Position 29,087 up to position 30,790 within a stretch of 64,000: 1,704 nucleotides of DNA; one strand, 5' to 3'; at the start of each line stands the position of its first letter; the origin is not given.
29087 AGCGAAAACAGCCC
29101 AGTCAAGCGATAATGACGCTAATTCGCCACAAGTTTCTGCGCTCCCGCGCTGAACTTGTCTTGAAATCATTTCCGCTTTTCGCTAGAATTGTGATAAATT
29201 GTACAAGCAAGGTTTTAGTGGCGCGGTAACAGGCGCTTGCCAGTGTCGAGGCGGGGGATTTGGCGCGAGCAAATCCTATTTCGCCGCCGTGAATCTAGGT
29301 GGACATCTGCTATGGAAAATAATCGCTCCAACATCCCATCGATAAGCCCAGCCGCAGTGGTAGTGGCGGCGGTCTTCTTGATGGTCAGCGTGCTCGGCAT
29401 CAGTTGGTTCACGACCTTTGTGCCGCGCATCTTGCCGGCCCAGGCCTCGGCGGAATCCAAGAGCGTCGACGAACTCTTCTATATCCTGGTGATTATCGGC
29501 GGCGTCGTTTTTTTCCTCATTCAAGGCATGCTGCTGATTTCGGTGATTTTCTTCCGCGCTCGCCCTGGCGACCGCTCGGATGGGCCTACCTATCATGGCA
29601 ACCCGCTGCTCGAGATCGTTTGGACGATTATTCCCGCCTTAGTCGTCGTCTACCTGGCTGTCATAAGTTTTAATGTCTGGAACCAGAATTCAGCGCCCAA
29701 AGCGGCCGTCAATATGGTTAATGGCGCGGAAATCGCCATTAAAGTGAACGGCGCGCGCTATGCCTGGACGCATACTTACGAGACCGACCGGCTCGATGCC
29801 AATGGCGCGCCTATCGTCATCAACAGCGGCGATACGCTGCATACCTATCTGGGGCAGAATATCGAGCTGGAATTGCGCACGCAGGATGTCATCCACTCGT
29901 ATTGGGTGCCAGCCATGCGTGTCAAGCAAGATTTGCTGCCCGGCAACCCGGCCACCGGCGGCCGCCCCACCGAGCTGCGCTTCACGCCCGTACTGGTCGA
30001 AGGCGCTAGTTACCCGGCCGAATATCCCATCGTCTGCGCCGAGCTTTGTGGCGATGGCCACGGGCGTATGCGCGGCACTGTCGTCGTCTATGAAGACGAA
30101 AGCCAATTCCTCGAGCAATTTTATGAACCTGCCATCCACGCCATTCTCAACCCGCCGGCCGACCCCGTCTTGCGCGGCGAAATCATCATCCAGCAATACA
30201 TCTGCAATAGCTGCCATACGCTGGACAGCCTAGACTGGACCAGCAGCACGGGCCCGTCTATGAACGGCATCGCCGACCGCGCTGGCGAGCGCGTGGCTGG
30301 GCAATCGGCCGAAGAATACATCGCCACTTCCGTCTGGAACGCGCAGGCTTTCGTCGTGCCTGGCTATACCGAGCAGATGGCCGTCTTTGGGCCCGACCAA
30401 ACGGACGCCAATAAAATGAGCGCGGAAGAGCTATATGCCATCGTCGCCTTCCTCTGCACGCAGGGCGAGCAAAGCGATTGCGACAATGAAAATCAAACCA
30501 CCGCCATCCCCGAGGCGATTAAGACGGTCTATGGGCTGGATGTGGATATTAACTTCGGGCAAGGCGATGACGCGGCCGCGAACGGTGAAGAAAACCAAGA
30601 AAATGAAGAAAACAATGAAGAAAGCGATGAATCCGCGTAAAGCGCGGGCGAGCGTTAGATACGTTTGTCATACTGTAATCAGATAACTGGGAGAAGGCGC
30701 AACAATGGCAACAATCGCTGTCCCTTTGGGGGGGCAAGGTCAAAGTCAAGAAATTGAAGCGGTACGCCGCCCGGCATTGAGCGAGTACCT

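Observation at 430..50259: Dense family of nested-palindrome MITE/REP-like intergenic elements: at least 8 copies in 64 kb, no transposase in sight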

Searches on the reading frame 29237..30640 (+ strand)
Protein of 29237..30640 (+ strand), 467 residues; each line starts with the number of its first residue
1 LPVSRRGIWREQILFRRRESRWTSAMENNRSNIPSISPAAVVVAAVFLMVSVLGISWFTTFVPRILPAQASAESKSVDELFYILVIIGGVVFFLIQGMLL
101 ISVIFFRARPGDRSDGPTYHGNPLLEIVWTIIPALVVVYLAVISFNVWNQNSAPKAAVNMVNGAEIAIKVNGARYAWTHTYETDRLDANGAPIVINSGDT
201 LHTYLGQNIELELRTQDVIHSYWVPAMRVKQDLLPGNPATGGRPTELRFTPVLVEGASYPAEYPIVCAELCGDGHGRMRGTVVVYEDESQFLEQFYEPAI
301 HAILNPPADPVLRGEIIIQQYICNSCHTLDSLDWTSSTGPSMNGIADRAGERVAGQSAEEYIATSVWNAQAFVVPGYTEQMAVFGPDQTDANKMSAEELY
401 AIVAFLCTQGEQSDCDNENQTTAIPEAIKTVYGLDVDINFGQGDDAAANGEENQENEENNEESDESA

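Call 46: search_protein_families(library=pfam, proteins=[window:29237-30640:+], max_evalue=0.001)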
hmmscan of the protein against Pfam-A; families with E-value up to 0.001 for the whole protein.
window:29237-30640:+ (467 aa): 2 families
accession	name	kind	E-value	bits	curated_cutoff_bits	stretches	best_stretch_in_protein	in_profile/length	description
PF02790.20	COX2_TM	-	4.8e-14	52.7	22.8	1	66-147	8-88/88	Cytochrome C oxidase subunit II, transmembrane domain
PF00116.26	COX2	-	2.5e-05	24.6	22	1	205-278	52-113/120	Cytochrome C oxidase subunit II, periplasmic domain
